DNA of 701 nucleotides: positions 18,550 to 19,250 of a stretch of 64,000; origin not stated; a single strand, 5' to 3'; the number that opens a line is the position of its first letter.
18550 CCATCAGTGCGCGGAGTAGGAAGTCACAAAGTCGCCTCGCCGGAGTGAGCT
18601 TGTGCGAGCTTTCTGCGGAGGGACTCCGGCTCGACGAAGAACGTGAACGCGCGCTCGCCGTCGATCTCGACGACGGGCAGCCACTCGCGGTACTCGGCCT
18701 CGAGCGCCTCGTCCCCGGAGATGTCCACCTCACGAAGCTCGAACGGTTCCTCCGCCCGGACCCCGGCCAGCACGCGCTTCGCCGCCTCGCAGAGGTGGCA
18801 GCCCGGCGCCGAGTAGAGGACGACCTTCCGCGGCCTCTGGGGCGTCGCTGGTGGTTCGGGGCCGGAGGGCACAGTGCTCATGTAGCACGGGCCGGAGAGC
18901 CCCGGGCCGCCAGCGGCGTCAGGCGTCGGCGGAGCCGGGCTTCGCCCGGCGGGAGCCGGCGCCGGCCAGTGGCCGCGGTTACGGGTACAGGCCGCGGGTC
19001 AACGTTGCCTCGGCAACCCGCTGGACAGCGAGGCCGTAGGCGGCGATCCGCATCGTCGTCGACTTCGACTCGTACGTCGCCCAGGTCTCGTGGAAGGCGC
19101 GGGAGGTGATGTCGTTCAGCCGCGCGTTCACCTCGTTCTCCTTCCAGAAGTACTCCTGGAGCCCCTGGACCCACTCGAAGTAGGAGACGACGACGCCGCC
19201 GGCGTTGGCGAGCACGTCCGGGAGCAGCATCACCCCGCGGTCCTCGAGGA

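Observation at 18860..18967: Roughly 108-nt structured GC-rich element present twice, with compensatory base-pair changes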

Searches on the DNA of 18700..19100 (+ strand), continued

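Call 42: search_with_rna_model(model_id=R1, sources=[L120, L121, L122], max_evalue=0.1, show_alignments=3)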
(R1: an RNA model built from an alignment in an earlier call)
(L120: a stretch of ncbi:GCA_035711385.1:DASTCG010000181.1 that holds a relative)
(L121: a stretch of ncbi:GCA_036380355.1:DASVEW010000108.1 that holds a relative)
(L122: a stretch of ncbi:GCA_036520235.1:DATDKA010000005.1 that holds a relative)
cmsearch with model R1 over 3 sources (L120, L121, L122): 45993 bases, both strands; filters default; matches with E-value up to 0.1: 6.
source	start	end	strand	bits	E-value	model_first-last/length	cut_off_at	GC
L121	9885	10053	-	114.4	9.7e-23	1-167/167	no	0.78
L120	9851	10062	-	77.7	5.5e-15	1-167/167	no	0.74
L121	470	562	-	56.3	1.9e-10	1-167/167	no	0.78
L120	1542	1664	-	41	3.2e-07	1-167/167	no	0.74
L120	10955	11096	-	15.8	0.069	1-167/167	no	0.68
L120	8245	8341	-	15.5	0.081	1-167/167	no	0.71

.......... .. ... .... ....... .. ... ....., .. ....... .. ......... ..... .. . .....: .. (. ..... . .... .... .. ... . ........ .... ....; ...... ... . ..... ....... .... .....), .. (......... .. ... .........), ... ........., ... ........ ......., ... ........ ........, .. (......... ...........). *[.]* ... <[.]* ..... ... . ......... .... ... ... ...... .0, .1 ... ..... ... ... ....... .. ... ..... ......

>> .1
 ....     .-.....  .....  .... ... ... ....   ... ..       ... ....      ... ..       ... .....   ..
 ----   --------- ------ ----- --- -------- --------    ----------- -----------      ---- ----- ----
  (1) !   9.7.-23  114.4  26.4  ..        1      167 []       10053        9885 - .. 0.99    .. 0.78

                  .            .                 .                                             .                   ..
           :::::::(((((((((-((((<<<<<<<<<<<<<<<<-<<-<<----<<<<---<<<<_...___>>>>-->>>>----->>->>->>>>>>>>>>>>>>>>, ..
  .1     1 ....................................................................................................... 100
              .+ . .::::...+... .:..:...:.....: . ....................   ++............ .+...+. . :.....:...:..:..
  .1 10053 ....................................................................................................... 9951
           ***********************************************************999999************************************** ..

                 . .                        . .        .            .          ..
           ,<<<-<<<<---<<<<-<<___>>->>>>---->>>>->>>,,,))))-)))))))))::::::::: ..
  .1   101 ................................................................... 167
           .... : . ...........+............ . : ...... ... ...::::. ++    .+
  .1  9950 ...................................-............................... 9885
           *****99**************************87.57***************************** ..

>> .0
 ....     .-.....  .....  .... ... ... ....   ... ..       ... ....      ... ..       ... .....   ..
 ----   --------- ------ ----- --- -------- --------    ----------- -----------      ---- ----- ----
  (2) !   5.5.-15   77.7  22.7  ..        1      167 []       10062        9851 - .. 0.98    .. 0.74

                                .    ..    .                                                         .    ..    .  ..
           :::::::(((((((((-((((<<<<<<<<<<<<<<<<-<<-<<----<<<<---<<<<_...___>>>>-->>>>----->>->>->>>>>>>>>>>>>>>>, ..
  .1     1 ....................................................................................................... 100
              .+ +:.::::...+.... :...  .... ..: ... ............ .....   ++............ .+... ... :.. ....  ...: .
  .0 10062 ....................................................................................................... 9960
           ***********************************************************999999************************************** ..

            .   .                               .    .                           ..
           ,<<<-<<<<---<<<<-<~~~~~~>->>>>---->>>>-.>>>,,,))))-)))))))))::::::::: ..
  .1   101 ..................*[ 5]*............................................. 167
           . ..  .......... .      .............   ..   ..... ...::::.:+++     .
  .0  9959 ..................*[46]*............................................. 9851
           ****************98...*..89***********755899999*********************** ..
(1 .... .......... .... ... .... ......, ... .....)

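Call 78: search_dna_similar(query=window:18826-18980:+, collection=plasmids, mode=distant, max_rows=8, max_evalue=0.001)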
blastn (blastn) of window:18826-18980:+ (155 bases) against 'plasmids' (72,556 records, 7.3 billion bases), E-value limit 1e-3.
No match.

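Call 79: search_dna_similar(query=window:18826-18980:+, collection=phages, mode=distant, max_rows=8, max_evalue=0.001)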
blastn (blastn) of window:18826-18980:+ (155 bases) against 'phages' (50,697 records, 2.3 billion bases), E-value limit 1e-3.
No match.

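Call 81: search_with_rna_model(model_id=R1, source=L126, max_evalue=1)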
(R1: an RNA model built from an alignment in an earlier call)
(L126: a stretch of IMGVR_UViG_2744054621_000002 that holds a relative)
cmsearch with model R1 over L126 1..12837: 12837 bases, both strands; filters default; matches with E-value up to 1: 2.
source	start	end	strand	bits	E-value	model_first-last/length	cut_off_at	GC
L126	11324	11375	-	17.6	0.0082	1-167/167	no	0.71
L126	12662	12700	-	14.6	0.035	40-81/167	no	0.82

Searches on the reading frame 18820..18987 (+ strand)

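Call 65: search_solved_structures(query=L085:2004-3035:-, show_alignments=1, max_evalue=0.00001)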
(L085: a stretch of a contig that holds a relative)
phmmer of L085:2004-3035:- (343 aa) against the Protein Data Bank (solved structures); distinct sequences matched with E-value up to 0.00001: 38.
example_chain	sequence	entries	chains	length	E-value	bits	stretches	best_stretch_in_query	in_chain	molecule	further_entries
1ak1_A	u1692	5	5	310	8.5e-58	199.8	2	1-158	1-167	FERROCHELATASE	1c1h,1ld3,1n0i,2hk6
1doz_A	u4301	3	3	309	2.1e-57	198.5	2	4-158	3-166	FERROCHELATASE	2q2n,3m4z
1c9e_A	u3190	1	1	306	4.5e-57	197.4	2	7-158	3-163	PROTOHEME FERROLYASE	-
2h1v_A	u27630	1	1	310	5.9e-57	197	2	1-158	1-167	Ferrochelatase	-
2ac2_A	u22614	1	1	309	7.5e-57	196.7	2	4-158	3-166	Ferrochelatase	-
3goq_A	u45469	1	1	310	1.1e-56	196.1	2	1-158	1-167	Ferrochelatase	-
2h1w_A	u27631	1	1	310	2.1e-56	195.2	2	1-158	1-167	Ferrochelatase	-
9kta_A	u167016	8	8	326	3.2e-56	194.6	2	3-158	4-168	Coproporphyrin III ferrochelatase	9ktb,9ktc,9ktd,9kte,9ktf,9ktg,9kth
2q3j_A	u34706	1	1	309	5.2e-56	193.9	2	4-158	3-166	Ferrochelatase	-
2ac4_A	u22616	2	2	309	7.1e-56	193.5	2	4-158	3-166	Ferrochelatase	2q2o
2c8j_A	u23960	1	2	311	8.5e-52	180.1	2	5-162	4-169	FERROCHELATASE 1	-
8ofl_A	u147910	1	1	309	1.2e-51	179.6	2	5-153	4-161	Coproporphyrin III ferrochelatase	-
8omm_A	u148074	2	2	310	1.2e-51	179.6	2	5-153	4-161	Coproporphyrin III ferrochelatase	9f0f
6sv3_A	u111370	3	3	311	1.2e-51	179.6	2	5-153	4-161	Ferrochelatase | Coproporphyrin III ferrochelatase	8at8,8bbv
6rwv_A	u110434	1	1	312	1.2e-51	179.6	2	5-153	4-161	Ferrochelatase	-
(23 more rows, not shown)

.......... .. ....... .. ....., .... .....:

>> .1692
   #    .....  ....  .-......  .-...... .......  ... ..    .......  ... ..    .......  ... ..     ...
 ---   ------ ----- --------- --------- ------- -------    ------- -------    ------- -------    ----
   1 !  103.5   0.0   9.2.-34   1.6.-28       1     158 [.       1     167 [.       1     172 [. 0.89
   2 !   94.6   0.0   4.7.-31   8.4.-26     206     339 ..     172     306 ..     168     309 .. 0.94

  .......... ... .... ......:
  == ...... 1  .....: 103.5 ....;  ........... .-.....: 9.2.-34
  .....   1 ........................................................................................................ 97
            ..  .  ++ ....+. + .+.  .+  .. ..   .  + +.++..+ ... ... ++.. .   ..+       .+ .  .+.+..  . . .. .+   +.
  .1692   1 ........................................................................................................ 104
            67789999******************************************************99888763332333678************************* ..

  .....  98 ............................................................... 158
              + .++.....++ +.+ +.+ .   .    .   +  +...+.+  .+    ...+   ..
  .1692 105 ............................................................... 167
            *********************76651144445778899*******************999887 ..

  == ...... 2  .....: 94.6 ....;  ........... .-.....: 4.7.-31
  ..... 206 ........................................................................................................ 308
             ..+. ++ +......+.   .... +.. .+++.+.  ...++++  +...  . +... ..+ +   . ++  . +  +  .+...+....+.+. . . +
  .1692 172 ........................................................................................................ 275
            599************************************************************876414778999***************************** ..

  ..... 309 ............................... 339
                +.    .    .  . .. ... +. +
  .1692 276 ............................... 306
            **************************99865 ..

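Call 67: search_protein_families(library=pfam, proteins=[L116:4052-6439:-, L083:2737-4296:+], max_evalue=0.00001)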
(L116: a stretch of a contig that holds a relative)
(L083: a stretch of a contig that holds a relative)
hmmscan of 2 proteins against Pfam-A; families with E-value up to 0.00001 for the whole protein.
L116:4052-6439:- (795 aa): 4 families
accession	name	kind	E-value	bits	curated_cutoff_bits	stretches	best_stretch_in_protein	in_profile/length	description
PF00270.35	DEAD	-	6.7e-30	104.4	26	1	54-220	2-161/167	DEAD/DEAH box helicase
PF09369.15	MZB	-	8.1e-24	84.6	24.2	1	688-767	1-80/80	MrfA Zn-binding domain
PF00271.37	Helicase_C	-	1.6e-13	51.3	23.5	1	277-380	8-110/110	Helicase conserved C-terminal domain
PF22982.3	WHD_HRQ1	-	2.4e-08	35.4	27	1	414-481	1-70/70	ATP-dependent helicase HRQ1, winged helix domain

L083:2737-4296:+ (519 aa): 7 families
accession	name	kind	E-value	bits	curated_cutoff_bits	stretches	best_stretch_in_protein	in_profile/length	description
PF01590.32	GAF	-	1.9e-22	80.7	22.4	2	23-125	1-97/133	GAF domain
PF13185.12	GAF_2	-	9.9e-22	78.1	28.6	1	22-125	2-98/136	GAF domain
PF07568.18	HisKA_2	-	1.8e-20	73.3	22.3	1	342-413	1-74/76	Histidine kinase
PF13492.12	GAF_3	-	4.7e-15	56.6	27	0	23-125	1-90/129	GAF domain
PF07536.20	HWE_HK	-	2.4e-11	44.6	22.8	1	342-406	1-64/83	HWE histidine kinase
PF02518.31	HATPase_c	-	3.6e-11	43.9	26.4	1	435-518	3-108/111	Histidine kinase-, DNA gyrase B-, and HSP90-like ATPase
PF13581.12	HATPase_c_2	-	5.1e-06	26.9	27.4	0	423-481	17-81/127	Histidine kinase-like ATPase domain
